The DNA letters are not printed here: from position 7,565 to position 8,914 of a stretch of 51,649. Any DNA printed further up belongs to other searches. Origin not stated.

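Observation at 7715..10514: Minimal two-subunit NADH-linked [FeFe]-hydrogenase in a CPR-like genome, with non-bifurcating signatures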

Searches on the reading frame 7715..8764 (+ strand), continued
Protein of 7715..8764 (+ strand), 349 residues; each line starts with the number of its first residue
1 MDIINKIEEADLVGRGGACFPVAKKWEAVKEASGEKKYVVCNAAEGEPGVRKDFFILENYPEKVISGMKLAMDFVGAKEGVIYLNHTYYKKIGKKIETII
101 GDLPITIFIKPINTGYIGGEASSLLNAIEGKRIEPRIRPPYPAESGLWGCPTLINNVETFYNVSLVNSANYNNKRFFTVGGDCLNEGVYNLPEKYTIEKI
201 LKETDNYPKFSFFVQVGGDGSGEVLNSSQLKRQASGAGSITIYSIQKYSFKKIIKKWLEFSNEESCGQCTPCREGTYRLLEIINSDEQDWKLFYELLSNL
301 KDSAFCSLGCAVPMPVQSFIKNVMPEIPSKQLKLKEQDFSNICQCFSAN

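Call 84: search_solved_structures(query=L065:9866-11149:+, max_evalue=1e-100, show_alignments=1)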
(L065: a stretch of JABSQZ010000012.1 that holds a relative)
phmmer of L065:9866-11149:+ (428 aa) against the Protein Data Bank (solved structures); distinct sequences matched with E-value up to 1e-100: 31.
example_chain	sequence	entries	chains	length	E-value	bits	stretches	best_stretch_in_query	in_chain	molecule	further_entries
7p61_F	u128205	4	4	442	7.6e-154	515.6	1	4-422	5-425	NADH-quinone oxidoreductase subunit F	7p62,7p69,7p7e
7awt_F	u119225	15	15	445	7.8e-154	515.6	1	4-422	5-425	NADH-quinone oxidoreductase subunit F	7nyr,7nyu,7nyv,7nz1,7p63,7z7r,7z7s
9q8i_F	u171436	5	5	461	9e-154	515.4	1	4-422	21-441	NADH-quinone oxidoreductase subunit F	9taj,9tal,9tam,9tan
7p64_F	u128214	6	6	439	1.4e-153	514.7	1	9-422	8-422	NADH-quinone oxidoreductase subunit F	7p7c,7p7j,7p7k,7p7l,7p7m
2fug_1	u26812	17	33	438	1e-124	419.6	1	13-416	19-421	NADH-quinone oxidoreductase chain 1 | NADH-QUINONE OXIDOREDUCTASE SUBUNIT 1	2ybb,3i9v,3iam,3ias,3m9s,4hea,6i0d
8e9g_F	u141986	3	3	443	4.5e-123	414.2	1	13-426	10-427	NADH-quinone oxidoreductase subunit F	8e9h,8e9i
7t2r_B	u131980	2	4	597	5.1e-122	410.7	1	20-428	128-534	NiFe hydrogenase subunit B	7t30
7q4v_B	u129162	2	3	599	2.8e-116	391.8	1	19-426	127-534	Iron hydrogenase HydB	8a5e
7q4w_B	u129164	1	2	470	5e-116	391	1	29-426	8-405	Iron hydrogenase HydB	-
8a6t_B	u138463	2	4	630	4.7e-114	384.5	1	13-426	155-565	Electron bifurcating hydrogenase subunit HydB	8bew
9n5u_B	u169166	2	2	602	1.2e-113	383.2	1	19-426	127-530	NfnB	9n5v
9bov_B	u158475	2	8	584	2.2e-113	382.3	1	19-428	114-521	NADH dehydrogenase (Quinone)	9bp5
9mqx_B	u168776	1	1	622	4e-113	381.4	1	19-424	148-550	NADH:ubiquinone oxidoreductase, NADH-binding (51 kD) subunit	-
8oh5_B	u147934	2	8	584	1.5e-111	376.2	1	18-428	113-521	NAD-reducing hydrogenase subunit HoxF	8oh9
8qby_F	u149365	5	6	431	3e-109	368.7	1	23-421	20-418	NADH-quinone oxidoreductase subunit F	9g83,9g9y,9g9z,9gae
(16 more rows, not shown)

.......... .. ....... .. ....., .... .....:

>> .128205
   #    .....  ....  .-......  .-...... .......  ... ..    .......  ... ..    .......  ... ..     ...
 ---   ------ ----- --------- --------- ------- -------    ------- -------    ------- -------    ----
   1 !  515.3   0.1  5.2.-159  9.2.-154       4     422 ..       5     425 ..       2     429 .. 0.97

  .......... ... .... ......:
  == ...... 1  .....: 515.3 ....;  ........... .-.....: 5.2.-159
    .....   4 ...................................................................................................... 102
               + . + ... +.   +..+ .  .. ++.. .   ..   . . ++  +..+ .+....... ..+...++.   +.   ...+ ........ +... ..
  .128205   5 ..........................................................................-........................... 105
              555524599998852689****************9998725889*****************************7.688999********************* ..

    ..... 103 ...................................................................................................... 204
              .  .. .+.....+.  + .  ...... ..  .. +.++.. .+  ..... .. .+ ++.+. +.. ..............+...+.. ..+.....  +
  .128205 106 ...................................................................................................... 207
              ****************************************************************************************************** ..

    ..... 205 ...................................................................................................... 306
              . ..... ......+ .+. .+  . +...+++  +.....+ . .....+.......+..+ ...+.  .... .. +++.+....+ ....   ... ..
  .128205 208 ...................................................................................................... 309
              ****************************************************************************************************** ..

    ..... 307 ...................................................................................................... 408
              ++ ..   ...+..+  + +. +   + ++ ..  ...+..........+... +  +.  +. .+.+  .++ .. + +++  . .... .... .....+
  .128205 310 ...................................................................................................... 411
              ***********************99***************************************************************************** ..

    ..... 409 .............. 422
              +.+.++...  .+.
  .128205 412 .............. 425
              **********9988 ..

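Call 89: find_homologous_proteins(query=P0135, max_evalue=1e-50)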
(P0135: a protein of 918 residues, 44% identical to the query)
Query P0135 (918 aa): 45 proteins with E <= 1e-50 among 8000 candidates.
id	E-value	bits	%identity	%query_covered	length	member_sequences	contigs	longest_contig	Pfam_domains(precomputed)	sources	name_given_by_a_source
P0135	0.0e+0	2118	100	100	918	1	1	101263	PF14697.12,PF13510.12,PF10589.15,PF02906.20,PF00111.33,PF00037.33,PF01512.23,PF13183.12,PF13187.12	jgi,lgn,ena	-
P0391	1.7e-235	802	43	98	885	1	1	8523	PF13510.12,PF10589.15,PF02906.20,PF00111.33,PF02256.23,PF12838.13,PF01512.23,PF13187.12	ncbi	-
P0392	1.4e-232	793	42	99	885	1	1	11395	PF14697.12,PF10531.16,PF13510.12,PF10589.15,PF02906.20,PF02256.23,PF00037.33,PF01512.23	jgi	jgi:iron-only hydrogenase group A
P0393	1.1e-231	790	60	63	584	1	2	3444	PF14697.12,PF13510.12,PF10588.15,PF02906.20,PF00111.33,PF02256.23,PF00037.33,PF12838.13,PF13187.12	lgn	-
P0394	8.5e-225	767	61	63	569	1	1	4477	PF14697.12,PF13510.12,PF10588.15,PF02906.20,PF02256.23,PF00037.33,PF12838.13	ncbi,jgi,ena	-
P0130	4.4e-221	755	41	99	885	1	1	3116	PF13510.12,PF10589.15,PF02906.20,PF02256.23,PF12838.13,PF01512.23,PF13187.12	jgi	-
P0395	3.2e-218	745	59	63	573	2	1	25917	PF14697.12,PF13510.12,PF02906.20,PF00111.33,PF02256.23,PF00037.33,PF13484.12,PF12838.13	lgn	-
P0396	3.7e-218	745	59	63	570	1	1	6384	PF14697.12,PF13510.12,PF10588.15,PF02906.20,PF02256.23,PF00037.33,PF12838.13,PF13187.12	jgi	jgi:iron-only hydrogenase group A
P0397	1.4e-217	743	60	63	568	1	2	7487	PF13510.12,PF02906.20,PF00111.33,PF02256.23,PF12838.13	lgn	-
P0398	2.8e-217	742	60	63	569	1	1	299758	PF14697.12,PF13510.12,PF02906.20,PF02256.23,PF12838.13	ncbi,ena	-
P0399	5.8e-217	741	58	63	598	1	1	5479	PF14697.12,PF13510.12,PF02906.20,PF00111.33,PF02256.23,PF12838.13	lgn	-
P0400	1.9e-213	729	58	63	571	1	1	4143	PF14697.12,PF13510.12,PF02906.20,PF02256.23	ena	-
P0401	3.7e-213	728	58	62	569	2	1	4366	PF14697.12,PF13510.12,PF02906.20,PF00111.33,PF02256.23,PF00037.33,PF12838.13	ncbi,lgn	-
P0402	2.3e-211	722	58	63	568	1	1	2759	PF14697.12,PF13510.12,PF02906.20,PF02256.23,PF00037.33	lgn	-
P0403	7.2e-210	717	57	63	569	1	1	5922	PF14697.12,PF13510.12,PF10588.15,PF02906.20,PF00111.33,PF02256.23,PF12838.13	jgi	-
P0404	3.9e-208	712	57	62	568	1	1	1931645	PF14697.12,PF13510.12,PF02906.20,PF00111.33,PF02256.23,PF12838.13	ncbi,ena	-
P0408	4.3e-205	702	56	63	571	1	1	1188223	PF14697.12,PF13510.12,PF02906.20,PF00111.33,PF02256.23,PF12838.13,PF13183.12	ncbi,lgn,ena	-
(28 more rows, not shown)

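Call 90: find_encoding_contigs(protein=P0404, flank=10000, max_places=1)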
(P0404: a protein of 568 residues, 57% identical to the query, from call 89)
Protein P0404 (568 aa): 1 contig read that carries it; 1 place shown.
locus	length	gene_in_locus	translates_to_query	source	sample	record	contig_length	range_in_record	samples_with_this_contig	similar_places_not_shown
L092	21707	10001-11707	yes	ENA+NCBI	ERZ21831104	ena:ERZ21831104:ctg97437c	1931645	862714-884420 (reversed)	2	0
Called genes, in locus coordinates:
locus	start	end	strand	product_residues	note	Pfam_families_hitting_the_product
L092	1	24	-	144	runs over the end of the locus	-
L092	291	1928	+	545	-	PF08238:Sel1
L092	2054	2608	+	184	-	PF06445:GyrI-like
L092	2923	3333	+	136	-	-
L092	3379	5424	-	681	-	-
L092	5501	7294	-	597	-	PF00009:GTP_EFTU, PF01926:MMR_HSR1, PF03144:GTP_EFTU_D2, PF22042:EF-G_D2, PF00679:EFG_C, PF21018:BipA_C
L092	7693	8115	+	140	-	PF00210:Ferritin, PF02915:Rubrerythrin (faint)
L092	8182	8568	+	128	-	-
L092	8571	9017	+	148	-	-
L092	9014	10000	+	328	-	PF01512:Complex1_51K, PF10589:NADH_4Fe-4S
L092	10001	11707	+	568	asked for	PF00111:Fer2 (weak), PF13510:Fer2_4, PF14697:Fer4_21 (weak), PF12838:Fer4_7 (weak), PF02906:Fe_hyd_lg_C, PF02256:Fe_hyd_SSU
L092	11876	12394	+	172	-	-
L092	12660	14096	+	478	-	-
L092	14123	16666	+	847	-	PF11369:DUF3160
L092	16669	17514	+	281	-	PF01875:Memo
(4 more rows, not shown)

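Call 91: find_encoding_contigs(protein=P0408, flank=10000, max_places=1)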
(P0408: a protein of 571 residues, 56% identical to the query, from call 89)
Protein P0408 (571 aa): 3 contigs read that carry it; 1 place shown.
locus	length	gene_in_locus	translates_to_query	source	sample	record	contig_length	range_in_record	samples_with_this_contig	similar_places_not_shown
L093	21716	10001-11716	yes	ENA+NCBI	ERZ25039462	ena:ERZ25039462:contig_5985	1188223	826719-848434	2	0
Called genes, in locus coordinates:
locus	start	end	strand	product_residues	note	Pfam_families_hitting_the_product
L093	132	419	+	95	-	-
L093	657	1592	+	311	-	PF18884:TSP3_bac (weak)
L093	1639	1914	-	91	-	-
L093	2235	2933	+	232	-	-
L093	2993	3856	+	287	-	PF00483:NTP_transferase, PF12804:NTP_transf_3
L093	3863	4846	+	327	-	PF01073:3Beta_HSD, PF01370:Epimerase, PF02719:Polysacc_synt_2, PF04321:RmlD_sub_bind, PF13460:NAD_binding_10, PF16363:GDP_Man_Dehyd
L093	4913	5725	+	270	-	PF07963:N_methyl (weak), PF13385:Laminin_G_3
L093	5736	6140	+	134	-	-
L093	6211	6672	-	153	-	PF00583:Acetyltransf_1, PF13673:Acetyltransf_10, PF13508:Acetyltransf_7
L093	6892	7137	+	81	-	-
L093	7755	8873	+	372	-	PF26514:DUF8173 (faint)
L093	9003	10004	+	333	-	PF01512:Complex1_51K, PF10589:NADH_4Fe-4S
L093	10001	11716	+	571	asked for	PF00111:Fer2, PF13510:Fer2_4, PF13183:Fer4_8 (faint), PF14697:Fer4_21 (weak), PF12838:Fer4_7, PF02906:Fe_hyd_lg_C, PF02256:Fe_hyd_SSU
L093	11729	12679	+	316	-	PF00413:Peptidase_M10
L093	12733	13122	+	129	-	-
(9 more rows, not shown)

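Call 92: find_encoding_contigs(protein=P0391, flank=10000, max_places=1)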
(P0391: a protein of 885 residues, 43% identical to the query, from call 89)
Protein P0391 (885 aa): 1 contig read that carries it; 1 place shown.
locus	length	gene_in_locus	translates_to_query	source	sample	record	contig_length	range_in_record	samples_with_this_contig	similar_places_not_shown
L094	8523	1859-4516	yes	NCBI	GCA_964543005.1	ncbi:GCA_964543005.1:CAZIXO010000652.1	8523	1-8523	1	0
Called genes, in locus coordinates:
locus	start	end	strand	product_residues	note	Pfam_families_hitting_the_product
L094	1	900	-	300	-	?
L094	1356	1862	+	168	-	-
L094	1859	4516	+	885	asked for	PF01512:Complex1_51K, PF10589:NADH_4Fe-4S, PF00111:Fer2 (weak), PF13510:Fer2_4, PF12838:Fer4_7 (weak), PF13187:Fer4_9 (weak), PF02906:Fe_hyd_lg_C, PF02256:Fe_hyd_SSU (weak)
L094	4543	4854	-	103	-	-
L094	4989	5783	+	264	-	PF00119:ATP-synt_A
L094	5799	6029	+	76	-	PF00137:ATP-synt_C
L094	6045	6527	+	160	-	PF00430:ATP-synt_B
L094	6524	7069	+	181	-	PF00213:OSCP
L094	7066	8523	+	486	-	?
